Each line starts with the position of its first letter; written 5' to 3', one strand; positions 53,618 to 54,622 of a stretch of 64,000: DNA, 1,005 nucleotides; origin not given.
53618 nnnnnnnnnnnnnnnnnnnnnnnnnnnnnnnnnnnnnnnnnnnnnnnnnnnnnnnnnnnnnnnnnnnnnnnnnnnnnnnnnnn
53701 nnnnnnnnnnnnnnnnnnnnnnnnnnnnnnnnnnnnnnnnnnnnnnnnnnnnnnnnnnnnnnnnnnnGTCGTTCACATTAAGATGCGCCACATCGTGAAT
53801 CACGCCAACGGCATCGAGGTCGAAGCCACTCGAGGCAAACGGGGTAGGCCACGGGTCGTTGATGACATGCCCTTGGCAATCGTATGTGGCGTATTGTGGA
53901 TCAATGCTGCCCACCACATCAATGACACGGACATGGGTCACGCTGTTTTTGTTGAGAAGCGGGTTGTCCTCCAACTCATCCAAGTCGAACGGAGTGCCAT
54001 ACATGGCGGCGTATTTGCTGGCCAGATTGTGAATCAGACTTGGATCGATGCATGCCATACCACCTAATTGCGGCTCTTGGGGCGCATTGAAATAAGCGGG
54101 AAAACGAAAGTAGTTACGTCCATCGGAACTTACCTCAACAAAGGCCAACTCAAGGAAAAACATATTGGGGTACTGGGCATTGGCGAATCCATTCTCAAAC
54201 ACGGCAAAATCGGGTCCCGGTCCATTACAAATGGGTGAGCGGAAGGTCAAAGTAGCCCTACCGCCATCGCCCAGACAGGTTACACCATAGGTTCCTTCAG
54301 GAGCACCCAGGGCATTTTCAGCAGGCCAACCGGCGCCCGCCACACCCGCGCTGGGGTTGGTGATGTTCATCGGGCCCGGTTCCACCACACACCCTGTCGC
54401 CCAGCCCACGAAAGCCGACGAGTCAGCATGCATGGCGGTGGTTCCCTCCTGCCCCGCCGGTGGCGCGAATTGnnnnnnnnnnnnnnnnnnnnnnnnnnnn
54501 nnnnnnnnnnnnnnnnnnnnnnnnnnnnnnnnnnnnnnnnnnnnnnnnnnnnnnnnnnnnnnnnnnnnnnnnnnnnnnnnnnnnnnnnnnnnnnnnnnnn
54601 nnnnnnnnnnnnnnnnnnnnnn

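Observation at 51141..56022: B12-riboswitch-controlled operon of T9SS-sorted surface proteins without a TonB-dependent transporter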

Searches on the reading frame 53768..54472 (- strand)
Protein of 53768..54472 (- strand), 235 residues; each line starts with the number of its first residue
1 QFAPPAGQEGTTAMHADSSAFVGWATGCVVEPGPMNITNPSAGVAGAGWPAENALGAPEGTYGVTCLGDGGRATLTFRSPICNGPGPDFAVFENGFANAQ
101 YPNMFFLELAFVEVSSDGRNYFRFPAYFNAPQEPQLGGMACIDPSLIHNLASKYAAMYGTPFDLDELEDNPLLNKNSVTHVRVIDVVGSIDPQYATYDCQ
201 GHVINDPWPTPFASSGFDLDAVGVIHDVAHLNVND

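Call 26: search_protein_families(library=pfam, proteins=[window:53768-54472:-], max_evalue=10)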
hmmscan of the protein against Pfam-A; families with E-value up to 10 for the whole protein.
seq(235 aa): 0 families

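Call 53: search_protein_representatives(alignment_id=A3)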
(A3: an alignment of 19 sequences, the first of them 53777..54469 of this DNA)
Query: 19 sequences, 231 profile positions. Proteins with E-value up to 0.001 (for the whole library): 2688; up to 1e-10: 1733; up to 1e-30: 970. The best 150 are listed.
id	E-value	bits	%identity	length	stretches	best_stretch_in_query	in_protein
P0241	1.9e-135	465.9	-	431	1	1-230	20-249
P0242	1.2e-131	453.5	-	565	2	3-224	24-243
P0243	5.3e-125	431.8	-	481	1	1-230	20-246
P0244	5.4e-115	399.0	-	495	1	10-230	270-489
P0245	3.7e-113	393.0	-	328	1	1-229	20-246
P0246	2.8e-103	360.7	-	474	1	1-228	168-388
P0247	6.3e-94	330.1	-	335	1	1-229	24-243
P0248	5.7e-91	320.4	-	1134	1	1-224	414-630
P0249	7.7e-89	313.4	-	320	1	1-225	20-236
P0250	1.1e-86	306.4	-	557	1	1-227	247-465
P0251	1.4e-86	306.1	-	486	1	2-227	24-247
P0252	1.6e-86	305.8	-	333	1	1-229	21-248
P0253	2.5e-86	305.2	-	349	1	1-226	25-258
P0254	4.0e-86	304.5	-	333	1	1-227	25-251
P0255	1.1e-85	303.2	-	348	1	1-227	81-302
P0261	1.2e-83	296.4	-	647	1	1-227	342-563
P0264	2.2e-83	295.6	-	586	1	1-227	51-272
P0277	6.3e-81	287.5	-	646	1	4-226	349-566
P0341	5.0e-76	271.5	-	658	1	2-225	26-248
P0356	6.7e-75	267.8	-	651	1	1-225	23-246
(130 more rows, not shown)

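Call 54: search_protein_families(library=pfam, proteins=[P0242, P0244, P0246, P0248, P0250, P0261, P0264, P0277, P0341, P0356], max_evalue=0.01)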
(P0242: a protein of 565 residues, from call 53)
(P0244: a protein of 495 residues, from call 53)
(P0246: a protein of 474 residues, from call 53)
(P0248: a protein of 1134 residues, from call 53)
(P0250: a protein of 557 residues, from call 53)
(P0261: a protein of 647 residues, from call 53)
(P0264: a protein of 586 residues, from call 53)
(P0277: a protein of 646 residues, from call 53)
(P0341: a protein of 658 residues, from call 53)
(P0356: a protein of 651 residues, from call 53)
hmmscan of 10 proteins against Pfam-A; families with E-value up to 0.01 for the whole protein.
P0242 (565 aa): 4 families
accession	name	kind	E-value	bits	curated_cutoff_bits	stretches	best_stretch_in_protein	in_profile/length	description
PF18962.6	Por_Secre_tail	-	1.2e-13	51.6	27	1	496-560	1-71/75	Secretion system C-terminal sorting domain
PF15863.10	EELM2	-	0.00046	20.7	27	0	425-469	122-167/170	Extended EGL-27 and MTA1 homology domain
PF22411.1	Mre11_2nd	-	0.00087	19.6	27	0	173-199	34-55/59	Mre11 nuclease, second domain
PF22416.2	Lmo2445-like_C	-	0.0059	17.6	27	0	87-145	33-92/94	Lmo2445-like, C-terminal domain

P0244 (495 aa): 3 families
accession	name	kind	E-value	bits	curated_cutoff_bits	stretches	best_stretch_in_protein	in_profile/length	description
PF18998.6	Flg_new_2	-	1.9e-43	146.7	23.6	3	127-192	5-72/73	Divergent InlB B-repeat domain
PF09479.16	Flg_new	-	5.6e-07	30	27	0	131-188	8-65/65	Listeria-Bacteroides repeat domain (List_Bact_rpt)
PF16820.11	PKD_3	-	1.5e-06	28.3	26.3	0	233-253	35-55/68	PKD-like domain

P0246 (474 aa): 2 families
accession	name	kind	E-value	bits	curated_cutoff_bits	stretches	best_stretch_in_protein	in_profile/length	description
PF18962.6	Por_Secre_tail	-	3.5e-13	50.1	27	1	402-471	1-75/75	Secretion system C-terminal sorting domain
PF14478.12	DUF4430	-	1.7e-05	25.6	23.8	1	107-139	36-68/72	Domain of unknown function (DUF4430)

P0248 (1134 aa): 5 families
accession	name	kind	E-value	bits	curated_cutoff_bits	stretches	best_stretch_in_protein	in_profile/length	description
PF00801.26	PKD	-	4.3e-14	52.7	23.5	2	643-712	8-75/80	PKD domain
PF18911.6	PKD_4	-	1e-13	51.6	27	2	333-409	11-85/85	PKD domain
PF18962.6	Por_Secre_tail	-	9.4e-11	42.3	27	1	1056-1130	2-73/75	Secretion system C-terminal sorting domain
PF13860.13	FlgD_ig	-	0.0024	18.3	27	0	1071-1122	20-76/79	FlgD Ig-like domain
PF08931.15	Caudo_bapla_RBP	-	0.01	16.3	26.7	0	632-694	31-94/101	Lactophage receptor-binding protein C-terminal head domain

P0250 (557 aa): 2 families
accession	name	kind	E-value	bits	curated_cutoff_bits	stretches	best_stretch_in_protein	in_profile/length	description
PF14717.12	DUF4465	-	4.3e-50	170.9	25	1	67-239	3-176/176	Domain of unknown function (DUF4465)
PF18962.6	Por_Secre_tail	-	4.6e-10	40.1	27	1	481-555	2-75/75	Secretion system C-terminal sorting domain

P0261 (647 aa): 1 family
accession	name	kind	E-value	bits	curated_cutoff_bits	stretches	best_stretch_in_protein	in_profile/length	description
PF18962.6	Por_Secre_tail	-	8.6e-10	39.2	27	1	582-647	1-72/75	Secretion system C-terminal sorting domain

P0264 (586 aa): 0 families

P0277 (646 aa): 1 family
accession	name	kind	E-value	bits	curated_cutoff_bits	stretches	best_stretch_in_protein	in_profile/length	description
PF18962.6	Por_Secre_tail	-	4e-12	46.7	27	1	582-646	2-72/75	Secretion system C-terminal sorting domain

P0341 (658 aa): 2 families
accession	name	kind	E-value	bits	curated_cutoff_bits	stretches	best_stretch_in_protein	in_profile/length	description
PF14717.12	DUF4465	-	7.8e-52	176.6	25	1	292-476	2-176/176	Domain of unknown function (DUF4465)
PF18962.6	Por_Secre_tail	-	1.3e-11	45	27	1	589-656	1-74/75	Secretion system C-terminal sorting domain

P0356 (651 aa): 2 families
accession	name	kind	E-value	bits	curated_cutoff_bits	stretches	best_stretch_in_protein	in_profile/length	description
PF14717.12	DUF4465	-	1.8e-45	155.9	25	1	289-470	4-176/176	Domain of unknown function (DUF4465)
PF18962.6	Por_Secre_tail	-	2e-09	38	27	1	583-649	2-74/75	Secretion system C-terminal sorting domain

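Call 62: find_encoding_contigs(protein=P0250, flank=10000, max_places=2)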
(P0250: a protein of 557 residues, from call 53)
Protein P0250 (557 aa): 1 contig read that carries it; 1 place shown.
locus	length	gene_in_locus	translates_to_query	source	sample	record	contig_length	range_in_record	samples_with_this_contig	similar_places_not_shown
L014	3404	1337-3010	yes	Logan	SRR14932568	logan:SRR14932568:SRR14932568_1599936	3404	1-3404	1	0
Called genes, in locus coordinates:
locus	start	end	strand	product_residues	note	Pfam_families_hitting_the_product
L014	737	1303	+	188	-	PF20221:DUF6580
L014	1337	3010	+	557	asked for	PF14717:DUF4465, PF18962:Por_Secre_tail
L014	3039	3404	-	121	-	?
